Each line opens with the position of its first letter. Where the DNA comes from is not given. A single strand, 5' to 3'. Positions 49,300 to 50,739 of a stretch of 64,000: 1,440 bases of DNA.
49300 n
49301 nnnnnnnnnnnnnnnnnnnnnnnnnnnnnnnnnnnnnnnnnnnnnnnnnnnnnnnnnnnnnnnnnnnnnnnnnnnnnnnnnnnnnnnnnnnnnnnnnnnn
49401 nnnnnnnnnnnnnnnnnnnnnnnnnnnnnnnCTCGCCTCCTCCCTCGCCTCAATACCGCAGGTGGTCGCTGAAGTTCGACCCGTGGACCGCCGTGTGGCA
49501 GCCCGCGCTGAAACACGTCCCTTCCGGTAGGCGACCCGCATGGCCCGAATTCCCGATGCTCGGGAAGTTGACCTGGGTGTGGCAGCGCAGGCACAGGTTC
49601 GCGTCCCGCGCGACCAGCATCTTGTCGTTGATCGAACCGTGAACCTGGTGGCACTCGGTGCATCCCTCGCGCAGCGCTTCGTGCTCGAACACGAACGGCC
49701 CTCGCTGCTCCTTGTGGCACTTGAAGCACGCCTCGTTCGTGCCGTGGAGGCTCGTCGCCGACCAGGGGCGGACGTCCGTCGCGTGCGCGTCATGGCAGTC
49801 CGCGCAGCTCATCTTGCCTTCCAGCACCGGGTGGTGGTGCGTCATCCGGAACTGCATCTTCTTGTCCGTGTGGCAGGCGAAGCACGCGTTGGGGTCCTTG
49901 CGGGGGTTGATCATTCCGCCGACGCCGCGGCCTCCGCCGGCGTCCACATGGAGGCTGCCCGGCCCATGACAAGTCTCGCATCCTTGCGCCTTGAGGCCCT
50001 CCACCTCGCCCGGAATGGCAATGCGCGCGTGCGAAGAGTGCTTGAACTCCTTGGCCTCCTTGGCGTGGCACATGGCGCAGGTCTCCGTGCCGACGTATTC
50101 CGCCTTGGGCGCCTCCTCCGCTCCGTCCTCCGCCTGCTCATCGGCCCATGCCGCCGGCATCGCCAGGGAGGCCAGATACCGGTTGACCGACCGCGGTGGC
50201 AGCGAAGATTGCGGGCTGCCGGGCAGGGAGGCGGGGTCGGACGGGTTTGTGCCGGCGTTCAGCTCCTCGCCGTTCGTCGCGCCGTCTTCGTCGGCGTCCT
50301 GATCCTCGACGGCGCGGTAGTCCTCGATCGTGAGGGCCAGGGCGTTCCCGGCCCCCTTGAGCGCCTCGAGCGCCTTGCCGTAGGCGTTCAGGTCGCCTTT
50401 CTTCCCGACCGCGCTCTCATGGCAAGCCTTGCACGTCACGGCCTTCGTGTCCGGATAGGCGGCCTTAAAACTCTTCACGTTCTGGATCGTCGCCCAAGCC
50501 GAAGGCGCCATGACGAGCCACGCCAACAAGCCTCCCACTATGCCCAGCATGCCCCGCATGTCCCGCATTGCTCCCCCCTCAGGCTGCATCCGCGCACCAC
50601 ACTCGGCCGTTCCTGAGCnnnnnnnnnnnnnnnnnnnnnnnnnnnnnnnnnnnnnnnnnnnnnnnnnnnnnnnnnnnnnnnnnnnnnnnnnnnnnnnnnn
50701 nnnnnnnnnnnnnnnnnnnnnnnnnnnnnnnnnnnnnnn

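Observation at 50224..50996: Tandem duplication: small monoheme/DxDxDG protein and the N-terminal domain of the neighbouring multiheme cytochrome (about 90% DNA identity)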

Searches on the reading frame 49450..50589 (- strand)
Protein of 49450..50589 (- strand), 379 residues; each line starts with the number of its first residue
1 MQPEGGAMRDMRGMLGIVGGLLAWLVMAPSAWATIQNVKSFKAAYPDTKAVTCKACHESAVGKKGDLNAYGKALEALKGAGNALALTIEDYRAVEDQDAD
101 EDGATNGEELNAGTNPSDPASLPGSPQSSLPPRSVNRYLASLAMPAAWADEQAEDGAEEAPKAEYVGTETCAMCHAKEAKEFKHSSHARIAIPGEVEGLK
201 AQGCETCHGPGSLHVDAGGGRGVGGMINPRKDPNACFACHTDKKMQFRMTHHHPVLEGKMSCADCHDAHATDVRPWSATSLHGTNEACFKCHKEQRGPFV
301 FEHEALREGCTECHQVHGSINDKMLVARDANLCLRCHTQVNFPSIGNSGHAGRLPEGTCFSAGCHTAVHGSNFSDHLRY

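Call 6: search_protein_families(library=pfam, proteins=[window:49450-50589:-], max_evalue=0.1)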
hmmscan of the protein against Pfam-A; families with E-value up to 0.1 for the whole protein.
window:49450-50589:- (379 aa): 7 families
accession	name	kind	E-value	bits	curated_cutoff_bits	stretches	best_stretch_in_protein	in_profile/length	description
PF09699.15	Paired_CXXCH_1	-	4.8e-20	71.4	20.6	2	303-339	1-38/41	Doubled CXXCH motif (Paired_CXXCH_1)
PF14522.11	Cytochrome_C7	-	2.9e-08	33.9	24.8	2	182-267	3-67/67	Cytochrome c7 and related cytochrome c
PF22113.1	Mtrc-MtrF_II-IV_dom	-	5.1e-08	33.1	30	1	165-212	117-167/176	Outer membrane cytochrome MtrC/MtrF-like, domains II/IV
PF22678.1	Cytochrom_c_NrfB-like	-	6.6e-06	27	27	1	280-328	28-78/89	Cytochrome c-type protein NrfB-like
PF14537.11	Cytochrom_c3_2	-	3.3e-05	24.7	25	0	303-340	2-36/79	Cytochrome c3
PF18884.5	TSP3_bac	-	3.7e-05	23.9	25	1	98-119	1-22/22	Bacterial TSP3 repeat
PF24784.1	Temptin_C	-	0.002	19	27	1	37-111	3-75/98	Temptin C-terminal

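Call 7: search_protein_families(library=ncbifam, proteins=[window:49450-50589:-], max_evalue=0.1)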
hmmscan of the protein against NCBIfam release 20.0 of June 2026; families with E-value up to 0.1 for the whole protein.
window:49450-50589:- (379 aa): 10 families
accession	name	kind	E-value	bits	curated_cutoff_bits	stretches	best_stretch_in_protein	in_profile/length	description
TIGR03508.1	decahem_SO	subfamily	1.2e-47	162.5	192.2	2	230-374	114-257/258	DmsE family decaheme c-type cytochrome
NF041028.1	decahem_GSU2203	exception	1.4e-46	159.2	325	2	230-339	145-254/317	GSU2203 family decaheme c-type cytochrome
TIGR01905.1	paired_CXXCH_1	subfamily_domain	2.2e-13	49.9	25.2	2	303-341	1-40/41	doubled CXXCH domain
NF008659.0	PRK11659.1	equivalog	2.3e-09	37.2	184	2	165-296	43-171/188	cytochrome c nitrite reductase pentaheme subunit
NF041198.1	UshA_like_PCGU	equivalog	1.5e-08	33.7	275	2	199-244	470-512/519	UshA-like (seleno)protein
NF041762.1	diheme_GEGP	equivalog_domain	1.6e-08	34.2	300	1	49-128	47-126/359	GEGP motif-containing diheme protein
TIGR03146.1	cyt_nit_nrfB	equivalog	5.6e-07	29.9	166.6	2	277-340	76-144/145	cytochrome c nitrite reductase pentaheme subunit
NF042425.1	Amuc_1099_fam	equivalog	1.3e-05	25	50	1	93-123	124-154/321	Amuc_1099 family pilus-like system protein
NF047727.1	4hemeCytCCctA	equivalog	0.004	17.3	180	0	201-296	37-108/109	tetraheme c-type cytochrome CctA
NF045722.1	c3_cytochr_TmcA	equivalog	0.013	15.3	114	1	286-340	58-113/125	acidic tetraheme cytochrome c3 TmcA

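Call 18: find_homologous_proteins(query=window:49450-50589:-)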
Query window:49450-50589:- (379 aa): 4337 proteins with E <= 0.001 among 7998 candidates; the best 120 are listed.
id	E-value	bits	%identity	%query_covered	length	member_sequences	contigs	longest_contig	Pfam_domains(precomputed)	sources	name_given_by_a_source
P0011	3.8e-253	858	100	97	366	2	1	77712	PF09699.16,PF14537.12,PF22678.2,PF14522.12,PF22113.2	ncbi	ncbi:MAG TPA: cytochrome c3 family protein [bacterium]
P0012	1.9e-164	566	66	98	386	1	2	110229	PF09699.16,PF14537.12,PF22678.2,PF14522.12,PF22113.2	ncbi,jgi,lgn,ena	-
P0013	2.9e-164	565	66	97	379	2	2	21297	PF09699.16,PF22678.2,PF14522.12,PF22113.2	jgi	-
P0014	4.2e-164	564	67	97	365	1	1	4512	PF09699.16,PF14537.12,PF22678.2,PF14522.12,PF22113.2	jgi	jgi:predicted CXXCH cytochrome family protein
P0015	2.0e-162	559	66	98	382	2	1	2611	PF09699.16,PF14522.12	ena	-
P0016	4.4e-162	558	60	98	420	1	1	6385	PF09699.16,PF22678.2,PF14522.12,PF22113.2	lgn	-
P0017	6.5e-158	544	64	91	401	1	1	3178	PF09699.16,PF22678.2,PF14522.12,PF22113.2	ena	-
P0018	4.9e-157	541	63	98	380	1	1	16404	PF09699.16,PF22678.2,PF14522.12,PF22113.2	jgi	jgi:predicted CXXCH cytochrome family protein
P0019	5.0e-155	535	62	98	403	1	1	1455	PF09699.16,PF14537.12,PF14522.12,PF22113.2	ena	-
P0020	5.8e-155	534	65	94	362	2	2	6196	PF09699.16,PF22678.2,PF14522.12,PF22113.2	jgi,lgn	-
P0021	2.3e-154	532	64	97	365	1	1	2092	PF09699.16,PF14537.12,PF22678.2,PF14522.12,PF22113.2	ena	-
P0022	3.3e-154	532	65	97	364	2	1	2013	PF09699.16,PF14537.12,PF22678.2,PF14522.12,PF22113.2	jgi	-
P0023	1.8e-153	529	61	97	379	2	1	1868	PF09699.16,PF22678.2,PF14522.12,PF22113.2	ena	-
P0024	3.0e-153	529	63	99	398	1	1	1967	PF09699.16,PF14537.12,PF22678.2,PF14522.12,PF22113.2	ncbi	-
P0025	3.4e-153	529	63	98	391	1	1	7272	PF09699.16,PF22678.2,PF14522.12,PF22113.2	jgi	jgi:predicted CXXCH cytochrome family protein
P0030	3.2e-152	525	65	93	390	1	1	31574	PF09699.16,PF14537.12,PF14522.12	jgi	-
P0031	4.7e-152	525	63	95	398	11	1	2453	PF09699.16,PF18884.6,PF14522.12,PF22113.2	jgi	-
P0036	5.9e-150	518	62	97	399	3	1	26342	PF09699.16,PF14522.12,PF22113.2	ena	-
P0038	1.3e-148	513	62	98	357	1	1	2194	PF09699.16,PF14537.12,PF22678.2,PF18884.6,PF14522.12,PF22113.2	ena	-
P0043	2.0e-147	510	60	97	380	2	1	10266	PF09699.16,PF18884.6,PF14522.12,PF22113.2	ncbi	-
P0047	5.9e-147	508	59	97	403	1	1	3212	PF09699.16,PF14537.12,PF22678.2,PF18884.6,PF14522.12,PF22113.2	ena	-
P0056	1.7e-142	493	61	99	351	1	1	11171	PF09699.16,PF14537.12,PF22678.2,PF18884.6,PF14522.12,PF22113.2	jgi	jgi:predicted CXXCH cytochrome family protein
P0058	7.8e-142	491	57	92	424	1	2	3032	PF09699.16,PF14537.12,PF22678.2,PF18884.6,PF14522.12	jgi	-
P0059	1.8e-140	487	59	97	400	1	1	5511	PF09699.16,PF18884.6,PF14522.12,PF22113.2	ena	-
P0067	1.5e-131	457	61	94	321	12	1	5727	PF09699.16,PF14537.12,PF24784.2,PF22678.2,PF18884.6,PF14522.12,PF22113.2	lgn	-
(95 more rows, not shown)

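Call 25: find_related_loci(query=A3, collection=genome_contigs, flank=8000)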
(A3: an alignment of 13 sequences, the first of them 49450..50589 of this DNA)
Query A3 (379 aa) in genome_contigs; peptide patterns used: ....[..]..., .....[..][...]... (x = any residue, [..] = any of these).
251 stretches matched a pattern; 221 encode a relative of the query (tblastn E <= 1e-3); the best 80 are kept; 79 distinct loci.
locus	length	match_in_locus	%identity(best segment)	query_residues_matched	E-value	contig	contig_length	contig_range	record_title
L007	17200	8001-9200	61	5-379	2e-153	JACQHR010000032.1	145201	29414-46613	MAG: Candidatus Omnitrophota bacterium isolate NC_groundwater_1104_Ag_S2p5_61_386 S_2p5_S6_coassembly_k141_3512832, whol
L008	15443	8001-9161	63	20-379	9e-153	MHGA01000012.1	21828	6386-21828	MAG: Omnitrophica WOR_2 bacterium GWA2_63_20 gwa2_scaffold_20205, whole genome shotgun sequence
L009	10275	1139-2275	62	28-379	8e-148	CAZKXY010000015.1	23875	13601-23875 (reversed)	MAG TPA_asm: uncultured Planctomycetales bacterium isolate binchicken_co21_270 genome assembly, contig: NODE_985_length_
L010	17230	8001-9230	59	4-376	6e-148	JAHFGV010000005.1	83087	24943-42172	MAG: Candidatus Omnitrophota bacterium isolate nzgw323 NODE_169_length_83088_cov_7.321308, whole genome shotgun sequence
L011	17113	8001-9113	59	5-379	2e-140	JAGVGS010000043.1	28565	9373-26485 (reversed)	MAG: Candidatus Omnitrophota bacterium isolate DeMMO2_33 c_000000000530, whole genome shotgun sequence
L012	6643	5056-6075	58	2-379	1e-127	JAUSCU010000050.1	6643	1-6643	MAG: Candidatus Omnitrophota bacterium isolate E14_concoct.bin.167_sub E14_k141_1026598, whole genome shotgun sequence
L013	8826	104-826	73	138-379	1e-112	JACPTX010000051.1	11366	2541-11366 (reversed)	MAG: Candidatus Omnitrophota bacterium isolate NC_groundwater_743_Ag_S-0.65um_67_24 S37_SO-6_scaffold_554186, whole geno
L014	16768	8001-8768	64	134-379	2e-109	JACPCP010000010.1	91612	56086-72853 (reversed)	MAG: Candidatus Omnitrophota bacterium isolate NC_groundwater_286_Ag_S-0.65um_55_12 S6_GD2017_2_S65_scaffold_127, whole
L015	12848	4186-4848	72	155-379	5e-109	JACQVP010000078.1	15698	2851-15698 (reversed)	MAG: Candidatus Omnitrophota bacterium isolate NC_groundwater_1466_Ag_S-0.65um_60_22 S_p65_S5_coassembly_k141_3506543, w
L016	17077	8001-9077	49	1-379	3e-108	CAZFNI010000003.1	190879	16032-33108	MAG TPA_asm: uncultured Planctomycetales bacterium isolate SRP342105_co1_465 genome assembly, contig: NODE_73_length_190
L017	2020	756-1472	66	138-379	2e-113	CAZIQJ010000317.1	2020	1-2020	MAG TPA_asm: uncultured bacterium isolate SRP342105_co2_29 genome assembly, contig: NODE_90689_length_2020_cov_5.465140,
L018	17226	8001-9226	71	4-379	5e-106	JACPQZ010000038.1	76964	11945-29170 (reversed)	MAG: Candidatus Omnitrophota bacterium isolate NC_groundwater_666_Ag_B-0.1um_57_48 B_1_S1_Biohub_coassembly_k141_2676467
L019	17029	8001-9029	49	15-379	7e-106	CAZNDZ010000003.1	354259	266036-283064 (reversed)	MAG TPA_asm: uncultured Planctomycetales bacterium isolate SRP219642_co4_309 genome assembly, contig: NODE_10_length_354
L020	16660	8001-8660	72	163-379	6e-106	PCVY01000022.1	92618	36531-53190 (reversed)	MAG: Candidatus Omnitrophica bacterium CG11_big_fil_rev_8_21_14_0_20_45_26 CG11_8_21_14_0.20_scaffold_165_c, whole genom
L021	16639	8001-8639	74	164-379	1e-105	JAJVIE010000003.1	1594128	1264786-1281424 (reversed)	MAG: Candidatus Omnitrophota bacterium isolate Bin_62 c_000000000003, whole genome shotgun sequence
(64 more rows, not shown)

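Call 52: find_encoding_contigs(protein=P0036, flank=6000, max_places=2)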
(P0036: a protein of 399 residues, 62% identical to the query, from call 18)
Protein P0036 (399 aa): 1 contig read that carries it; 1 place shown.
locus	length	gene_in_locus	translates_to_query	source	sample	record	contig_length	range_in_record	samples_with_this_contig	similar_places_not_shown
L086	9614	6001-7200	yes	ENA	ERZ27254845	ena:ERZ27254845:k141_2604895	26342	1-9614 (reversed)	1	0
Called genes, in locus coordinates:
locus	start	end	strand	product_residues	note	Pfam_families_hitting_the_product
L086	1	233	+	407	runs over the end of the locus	PF13353:Fer4_12 (weak), PF04055:Radical_SAM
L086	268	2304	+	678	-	PF04055:Radical_SAM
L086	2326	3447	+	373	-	PF13353:Fer4_12 (weak), PF04055:Radical_SAM, PF13186:SPASM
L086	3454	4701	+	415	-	PF05940:NnrS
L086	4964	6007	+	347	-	PF05201:GlutR_N, PF01488:Shikimate_DH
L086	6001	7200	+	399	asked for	PF22113:Mtrc-MtrF_II-IV_dom (faint), PF14522:Cytochrome_C7 (faint), PF09699:Paired_CXXCH_1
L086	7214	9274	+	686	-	-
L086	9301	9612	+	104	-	?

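Call 53: find_encoding_contigs(protein=P0030, flank=6000, max_places=2)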
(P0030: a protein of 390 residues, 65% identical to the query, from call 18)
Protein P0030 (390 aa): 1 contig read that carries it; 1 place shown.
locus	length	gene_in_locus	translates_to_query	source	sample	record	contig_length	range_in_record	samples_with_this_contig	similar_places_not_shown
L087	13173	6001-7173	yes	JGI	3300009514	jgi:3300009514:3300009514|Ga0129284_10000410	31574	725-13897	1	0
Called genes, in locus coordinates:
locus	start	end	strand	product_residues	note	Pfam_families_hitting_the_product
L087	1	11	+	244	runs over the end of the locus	?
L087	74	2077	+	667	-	PF04055:Radical_SAM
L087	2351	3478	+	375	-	PF04055:Radical_SAM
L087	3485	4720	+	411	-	PF05940:NnrS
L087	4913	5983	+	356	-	PF05201:GlutR_N, PF01488:Shikimate_DH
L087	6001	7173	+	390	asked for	PF14522:Cytochrome_C7 (faint), PF14537:Cytochrom_c3_2 (faint), PF09699:Paired_CXXCH_1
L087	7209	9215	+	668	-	-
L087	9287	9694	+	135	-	PF00355:Rieske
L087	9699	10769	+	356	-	PF00033:Cytochrome_B, PF13631:Cytochrom_B_N_2, PF00032:Cytochrom_B_C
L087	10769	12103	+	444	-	PF22113:Mtrc-MtrF_II-IV_dom (faint), PF09699:Paired_CXXCH_1 (faint), PF14522:Cytochrome_C7 (faint), PF14537:Cytochrom_c3_2 (faint)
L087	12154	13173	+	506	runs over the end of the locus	PF03264:Cytochrom_NNT, PF14537:Cytochrom_c3_2 (faint)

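Call 74: predict_structure(alignment_id=A3)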
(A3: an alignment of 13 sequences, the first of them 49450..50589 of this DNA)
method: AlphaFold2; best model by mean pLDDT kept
length: 379 residues; sequences in the alignment: 13
mean_pLDDT: 40.2   pTM: 0.22
mean pLDDT of the five models: 40.2, 38.8, 38.6, 38.5, 38.4
residues with pLDDT >= 90: 0; 70-90: 24; 50-70: 37; < 50: 318
segments of 3 or more residues with pLDDT < 50: 29-42, 44-92, 126-133, 135-379
pLDDT, mean of each block of 10 residues (from residue 1): 54 71 58 37 43 36 40 45 42 63 76 69 52 45 34 36 28 35 32 34 31 27 30 33 30 30 34 32 39 38 36 34 39 36 33 35 30 30
secondary structure, 60 per line:
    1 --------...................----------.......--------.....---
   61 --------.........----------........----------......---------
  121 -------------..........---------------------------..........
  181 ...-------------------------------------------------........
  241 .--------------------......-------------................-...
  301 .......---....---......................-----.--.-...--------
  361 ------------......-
elements in order: H9-27 H38-44 H53-57 H69-77 H88-95 H106-111 H134-143 H171-183 H233-241 H262-267 H281-296 H298-307 H311-314 H318-339 H373-378
